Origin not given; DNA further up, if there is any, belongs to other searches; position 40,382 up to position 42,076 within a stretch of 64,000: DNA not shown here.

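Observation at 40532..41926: Membrane protein made of six tandem 2-TM modules with exact E-30-Q-12-W register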

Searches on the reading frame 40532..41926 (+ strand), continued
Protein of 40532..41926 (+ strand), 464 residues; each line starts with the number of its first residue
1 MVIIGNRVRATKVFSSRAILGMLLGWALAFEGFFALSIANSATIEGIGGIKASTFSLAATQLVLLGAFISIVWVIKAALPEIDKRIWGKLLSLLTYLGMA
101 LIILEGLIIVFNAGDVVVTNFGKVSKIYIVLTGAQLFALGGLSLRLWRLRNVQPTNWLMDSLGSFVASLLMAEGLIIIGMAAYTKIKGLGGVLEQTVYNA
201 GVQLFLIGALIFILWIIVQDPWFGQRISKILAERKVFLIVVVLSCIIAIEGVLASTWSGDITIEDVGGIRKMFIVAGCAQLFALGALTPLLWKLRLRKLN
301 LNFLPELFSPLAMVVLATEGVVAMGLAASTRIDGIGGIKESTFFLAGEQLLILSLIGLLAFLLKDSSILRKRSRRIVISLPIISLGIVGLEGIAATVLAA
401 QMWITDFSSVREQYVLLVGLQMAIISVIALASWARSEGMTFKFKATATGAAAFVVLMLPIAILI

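Call 37: find_encoding_contigs(protein=P0048, flank=8000, max_places=1)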
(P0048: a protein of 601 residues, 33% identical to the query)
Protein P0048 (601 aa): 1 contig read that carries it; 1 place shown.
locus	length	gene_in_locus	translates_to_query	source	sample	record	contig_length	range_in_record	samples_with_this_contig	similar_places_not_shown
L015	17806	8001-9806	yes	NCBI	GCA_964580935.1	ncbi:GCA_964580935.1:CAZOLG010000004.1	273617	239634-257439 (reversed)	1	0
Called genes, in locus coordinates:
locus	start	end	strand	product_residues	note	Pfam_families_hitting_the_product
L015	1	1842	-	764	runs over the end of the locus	PF13088:BNR_2 (faint), PF17957:Big_7, PF07705:CARDB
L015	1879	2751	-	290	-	PF07678:TED_complement (faint), PF13249:SQHop_cyclase_N (faint), PF09492:Pec_lyase (faint), PF13243:SQHop_cyclase_C (weak)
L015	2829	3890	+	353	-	PF07760:DUF1616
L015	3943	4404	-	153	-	PF00903:Glyoxalase, PF12681:Glyoxalase_2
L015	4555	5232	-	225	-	PF00753:Lactamase_B, PF13483:Lactamase_B_3, PF12706:Lactamase_B_2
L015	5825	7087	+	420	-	PF03721:UDPG_MGDP_dh_N, PF00984:UDPG_MGDP_dh, PF03720:UDPG_MGDP_dh_C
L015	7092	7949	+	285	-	PF00483:NTP_transferase, PF12804:NTP_transf_3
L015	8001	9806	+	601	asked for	-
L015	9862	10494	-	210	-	PF09997:DUF2238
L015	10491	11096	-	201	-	-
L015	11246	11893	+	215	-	PF01569:PAP2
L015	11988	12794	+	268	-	PF00924:MS_channel_2nd, PF21082:MS_channel_3rd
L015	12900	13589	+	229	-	PF00005:ABC_tran, PF13304:AAA_21 (weak)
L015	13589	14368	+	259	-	PF03649:UPF0014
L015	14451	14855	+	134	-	PF12840:HTH_20 (weak)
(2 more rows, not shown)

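Call 38: find_encoding_contigs(protein=P0041, flank=8000, max_places=1)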
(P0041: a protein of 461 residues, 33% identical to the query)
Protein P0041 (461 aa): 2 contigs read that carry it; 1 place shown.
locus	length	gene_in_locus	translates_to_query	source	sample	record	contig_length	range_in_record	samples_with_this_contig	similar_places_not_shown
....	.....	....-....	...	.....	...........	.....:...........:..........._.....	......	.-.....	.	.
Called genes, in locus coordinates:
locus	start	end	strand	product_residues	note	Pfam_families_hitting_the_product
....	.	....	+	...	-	?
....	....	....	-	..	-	-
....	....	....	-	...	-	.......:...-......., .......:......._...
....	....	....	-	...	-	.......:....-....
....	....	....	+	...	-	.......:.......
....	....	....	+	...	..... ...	-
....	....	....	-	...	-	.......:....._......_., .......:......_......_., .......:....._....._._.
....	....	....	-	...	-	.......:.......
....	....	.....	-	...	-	-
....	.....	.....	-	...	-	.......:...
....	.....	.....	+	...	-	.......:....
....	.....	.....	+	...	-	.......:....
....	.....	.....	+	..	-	-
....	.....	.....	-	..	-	-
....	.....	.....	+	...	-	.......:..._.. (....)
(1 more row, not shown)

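Call 39: find_encoding_contigs(protein=P0042, flank=8000, max_places=1)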
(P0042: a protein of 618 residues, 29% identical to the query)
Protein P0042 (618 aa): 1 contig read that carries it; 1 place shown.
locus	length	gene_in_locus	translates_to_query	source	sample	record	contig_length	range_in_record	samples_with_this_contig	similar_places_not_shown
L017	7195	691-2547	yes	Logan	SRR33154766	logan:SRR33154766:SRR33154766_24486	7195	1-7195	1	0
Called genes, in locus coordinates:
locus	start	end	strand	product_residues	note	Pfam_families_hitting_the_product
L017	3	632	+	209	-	?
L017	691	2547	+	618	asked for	-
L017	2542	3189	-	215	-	PF09997:DUF2238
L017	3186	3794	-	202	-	-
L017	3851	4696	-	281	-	PF00582:Usp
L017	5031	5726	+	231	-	PF00005:ABC_tran, PF13304:AAA_21 (faint)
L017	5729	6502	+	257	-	PF03649:UPF0014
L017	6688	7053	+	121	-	PF12840:HTH_20 (weak)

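Call 64: find_encoding_contigs(protein=P0060, flank=7000, max_places=2)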
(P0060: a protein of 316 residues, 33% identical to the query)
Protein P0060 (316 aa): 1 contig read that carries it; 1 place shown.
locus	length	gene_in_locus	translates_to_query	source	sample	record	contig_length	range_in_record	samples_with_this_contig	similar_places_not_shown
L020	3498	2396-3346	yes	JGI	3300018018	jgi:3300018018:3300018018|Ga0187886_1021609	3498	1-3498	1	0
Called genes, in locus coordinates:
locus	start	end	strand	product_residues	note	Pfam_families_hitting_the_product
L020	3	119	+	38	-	?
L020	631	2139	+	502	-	PF01943:Polysacc_synt, PF13440:Polysacc_synt_3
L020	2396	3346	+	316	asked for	-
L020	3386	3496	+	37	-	?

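Call 65: find_encoding_contigs(protein=P0053, flank=7000, max_places=2)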
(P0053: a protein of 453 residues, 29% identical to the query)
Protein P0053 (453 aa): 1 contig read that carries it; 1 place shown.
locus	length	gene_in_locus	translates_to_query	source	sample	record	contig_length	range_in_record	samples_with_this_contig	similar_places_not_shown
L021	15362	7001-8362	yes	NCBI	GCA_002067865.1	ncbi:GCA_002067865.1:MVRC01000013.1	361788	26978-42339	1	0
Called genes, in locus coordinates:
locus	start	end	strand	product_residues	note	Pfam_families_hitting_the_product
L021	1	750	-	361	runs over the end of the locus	PF00374:NiFeSe_Hases, PF00346:Complex1_49kDa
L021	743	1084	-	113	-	PF00329:Complex1_30kDa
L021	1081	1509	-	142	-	PF01058:Oxidored_q6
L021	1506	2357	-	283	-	PF00146:NADHdh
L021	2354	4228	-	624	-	PF00662:Proton_antipo_N, PF00361:Proton_antipo_M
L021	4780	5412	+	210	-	PF02607:B12-binding_2, PF02310:B12-binding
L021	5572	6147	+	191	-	PF03729:DUF308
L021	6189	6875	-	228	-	PF04307:YdjM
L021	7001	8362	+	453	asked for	-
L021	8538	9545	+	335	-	PF01208:URO-D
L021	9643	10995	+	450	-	-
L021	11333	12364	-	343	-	PF01208:URO-D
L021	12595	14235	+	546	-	PF17651:Raco_middle, PF14574:RACo_C_ter, PF00037:Fer4 (faint), PF12838:Fer4_7 (weak), PF14697:Fer4_21 (weak)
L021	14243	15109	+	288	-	PF00753:Lactamase_B, PF23023:Anti-Pycsar_Apyc1, PF12706:Lactamase_B_2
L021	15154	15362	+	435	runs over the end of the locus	-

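Call 68: list_cluster_members(proteins=[P0048, P0050, P0051, P0053, P0055, P0058, P0059, P0062, P0069, P0080])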
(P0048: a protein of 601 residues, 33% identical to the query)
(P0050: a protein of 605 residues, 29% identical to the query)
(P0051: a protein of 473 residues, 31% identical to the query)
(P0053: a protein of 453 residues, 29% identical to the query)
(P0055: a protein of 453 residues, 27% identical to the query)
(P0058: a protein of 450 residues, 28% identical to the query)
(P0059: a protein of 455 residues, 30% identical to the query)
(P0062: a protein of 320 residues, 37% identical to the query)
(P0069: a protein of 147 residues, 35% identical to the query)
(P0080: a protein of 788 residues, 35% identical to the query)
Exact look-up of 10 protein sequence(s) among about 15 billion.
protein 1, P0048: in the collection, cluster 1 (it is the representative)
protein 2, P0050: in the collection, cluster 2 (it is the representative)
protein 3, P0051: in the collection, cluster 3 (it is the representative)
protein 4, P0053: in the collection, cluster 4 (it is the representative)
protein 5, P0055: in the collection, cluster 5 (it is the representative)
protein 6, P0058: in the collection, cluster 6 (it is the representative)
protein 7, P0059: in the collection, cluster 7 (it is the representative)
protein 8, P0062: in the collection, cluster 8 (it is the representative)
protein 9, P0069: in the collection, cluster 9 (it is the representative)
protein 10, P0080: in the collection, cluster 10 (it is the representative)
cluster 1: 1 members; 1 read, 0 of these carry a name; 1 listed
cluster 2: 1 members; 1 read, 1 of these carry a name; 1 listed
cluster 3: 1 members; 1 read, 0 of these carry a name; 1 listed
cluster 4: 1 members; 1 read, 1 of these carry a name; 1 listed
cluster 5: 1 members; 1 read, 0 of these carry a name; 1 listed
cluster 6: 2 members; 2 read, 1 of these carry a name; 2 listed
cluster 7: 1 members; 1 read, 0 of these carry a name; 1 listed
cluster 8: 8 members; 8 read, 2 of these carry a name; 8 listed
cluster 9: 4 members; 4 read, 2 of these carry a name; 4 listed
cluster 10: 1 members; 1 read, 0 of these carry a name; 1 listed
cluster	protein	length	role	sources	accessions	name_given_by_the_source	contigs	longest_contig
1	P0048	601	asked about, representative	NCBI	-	-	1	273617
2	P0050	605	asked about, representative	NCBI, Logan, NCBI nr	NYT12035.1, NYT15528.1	MAG: hypothetical protein GKC03_05715 [Methanomassiliicoccales archaeon] | hypothetical protein [Methanomassiliicoccales archaeon]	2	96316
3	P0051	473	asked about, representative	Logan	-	-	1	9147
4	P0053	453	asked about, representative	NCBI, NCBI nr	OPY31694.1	MAG: hypothetical protein A4E32_01296 [Methanomassiliicoccales archaeon PtaU1.Bin124]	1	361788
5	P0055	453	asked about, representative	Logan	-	-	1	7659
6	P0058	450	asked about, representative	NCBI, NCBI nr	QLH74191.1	MAG: hypothetical protein HPY73_01155 [Methanomassiliicoccales archaeon]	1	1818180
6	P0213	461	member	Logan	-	-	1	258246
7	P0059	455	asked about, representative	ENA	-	-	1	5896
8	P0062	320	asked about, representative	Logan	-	-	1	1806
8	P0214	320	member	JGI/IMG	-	hypothetical protein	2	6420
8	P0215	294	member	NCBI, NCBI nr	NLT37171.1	MAG: hypothetical protein GXX95_03305 [Methanomassiliicoccus sp.] | hypothetical protein [Methanomassiliicoccus sp.]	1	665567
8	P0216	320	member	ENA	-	-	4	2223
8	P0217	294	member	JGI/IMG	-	-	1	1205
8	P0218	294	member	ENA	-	-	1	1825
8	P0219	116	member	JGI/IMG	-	-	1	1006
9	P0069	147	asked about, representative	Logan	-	-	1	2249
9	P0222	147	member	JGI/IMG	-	hypothetical protein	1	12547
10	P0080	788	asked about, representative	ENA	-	-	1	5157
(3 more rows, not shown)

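Call 71: search_protein_families(library=pfam, proteins=[P0080, L021:9643-10995:+], max_evalue=0.01)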
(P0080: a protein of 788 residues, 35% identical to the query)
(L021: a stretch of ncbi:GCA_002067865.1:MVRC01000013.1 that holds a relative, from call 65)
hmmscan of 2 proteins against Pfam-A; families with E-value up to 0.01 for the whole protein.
P0080 (788 aa): 0 families

L021:9643-10995:+ (450 aa): 5 families
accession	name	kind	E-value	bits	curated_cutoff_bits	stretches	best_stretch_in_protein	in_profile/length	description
PF13306.12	LRR_5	-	2.4e-63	212.1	27.7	2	77-204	2-126/127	BspA type Leucine rich repeat region (6 copies)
PF00041.27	fn3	-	4.8e-15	56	25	1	325-415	1-83/84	Fibronectin type III domain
PF13855.12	LRR_8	-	7.1e-07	29.3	27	0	143-189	12-59/61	Leucine rich repeat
PF25059.1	FN3_DSCAM-DSCAML_C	-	5.6e-05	23.8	39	1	353-408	19-72/89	DSCAM/DSCAML C-terminal Fn3-like domain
PF01108.23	Tissue_fac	-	0.0038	17.5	27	1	323-405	21-103/107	Tissue factor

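Call 82: find_encoding_contigs(protein=P0222, flank=6000, max_places=1)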
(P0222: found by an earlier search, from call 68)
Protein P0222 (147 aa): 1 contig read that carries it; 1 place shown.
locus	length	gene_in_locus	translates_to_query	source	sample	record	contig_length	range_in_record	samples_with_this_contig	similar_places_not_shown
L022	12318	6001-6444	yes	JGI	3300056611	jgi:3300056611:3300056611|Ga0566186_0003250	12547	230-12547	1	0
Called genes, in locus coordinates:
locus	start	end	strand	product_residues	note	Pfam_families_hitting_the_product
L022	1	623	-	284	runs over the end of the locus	?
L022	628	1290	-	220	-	PF13489:Methyltransf_23, PF13847:Methyltransf_31 (faint), PF08241:Methyltransf_11, PF13649:Methyltransf_25 (faint), PF03269:DUF268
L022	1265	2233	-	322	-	PF01073:3Beta_HSD, PF01370:Epimerase, PF02719:Polysacc_synt_2 (weak), PF04321:RmlD_sub_bind, PF16363:GDP_Man_Dehyd, PF07993:NAD_binding_4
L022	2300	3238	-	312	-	PF00535:Glycos_transf_2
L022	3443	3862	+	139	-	-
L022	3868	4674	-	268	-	PF02517:Rce1-like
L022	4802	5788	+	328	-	PF07760:DUF1616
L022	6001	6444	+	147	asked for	-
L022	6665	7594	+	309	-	-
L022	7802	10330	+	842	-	PF00072:Response_reg, PF08447:PAS_3, PF00989:PAS, PF08447:PAS_3, PF08448:PAS_4, PF13426:PAS_9, PF13426:PAS_9, PF08448:PAS_4, +6 more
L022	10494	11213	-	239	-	PF06745:ATPase, PF23442:DUF7125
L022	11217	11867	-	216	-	-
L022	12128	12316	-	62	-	PF09851:SHOCT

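Call 83: find_encoding_contigs(protein=P0058, flank=7000, max_places=1)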
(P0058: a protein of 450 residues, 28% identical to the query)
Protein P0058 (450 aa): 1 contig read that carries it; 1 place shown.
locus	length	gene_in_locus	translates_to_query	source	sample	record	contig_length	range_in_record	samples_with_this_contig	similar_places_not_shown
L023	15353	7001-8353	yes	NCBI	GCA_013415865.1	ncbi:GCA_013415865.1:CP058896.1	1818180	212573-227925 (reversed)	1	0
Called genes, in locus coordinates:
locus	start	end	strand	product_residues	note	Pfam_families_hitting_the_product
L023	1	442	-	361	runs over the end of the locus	PF00374:NiFeSe_Hases, PF00346:Complex1_49kDa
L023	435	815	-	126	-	PF00329:Complex1_30kDa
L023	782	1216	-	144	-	PF01058:Oxidored_q6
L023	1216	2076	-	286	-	PF00146:NADHdh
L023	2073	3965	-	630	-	PF00662:Proton_antipo_N, PF00361:Proton_antipo_M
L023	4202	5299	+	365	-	PF04055:Radical_SAM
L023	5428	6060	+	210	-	PF02607:B12-binding_2, PF02310:B12-binding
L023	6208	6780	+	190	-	PF03729:DUF308 (weak)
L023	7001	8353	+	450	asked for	-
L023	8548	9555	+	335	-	PF01208:URO-D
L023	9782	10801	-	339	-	PF01208:URO-D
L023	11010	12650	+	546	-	PF17651:Raco_middle, PF14574:RACo_C_ter, PF12838:Fer4_7, PF14697:Fer4_21 (weak)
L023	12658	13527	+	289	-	PF23023:Anti-Pycsar_Apyc1, PF00753:Lactamase_B, PF12706:Lactamase_B_2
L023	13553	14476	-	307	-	PF02007:MtrH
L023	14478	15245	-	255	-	PF04208:MtrA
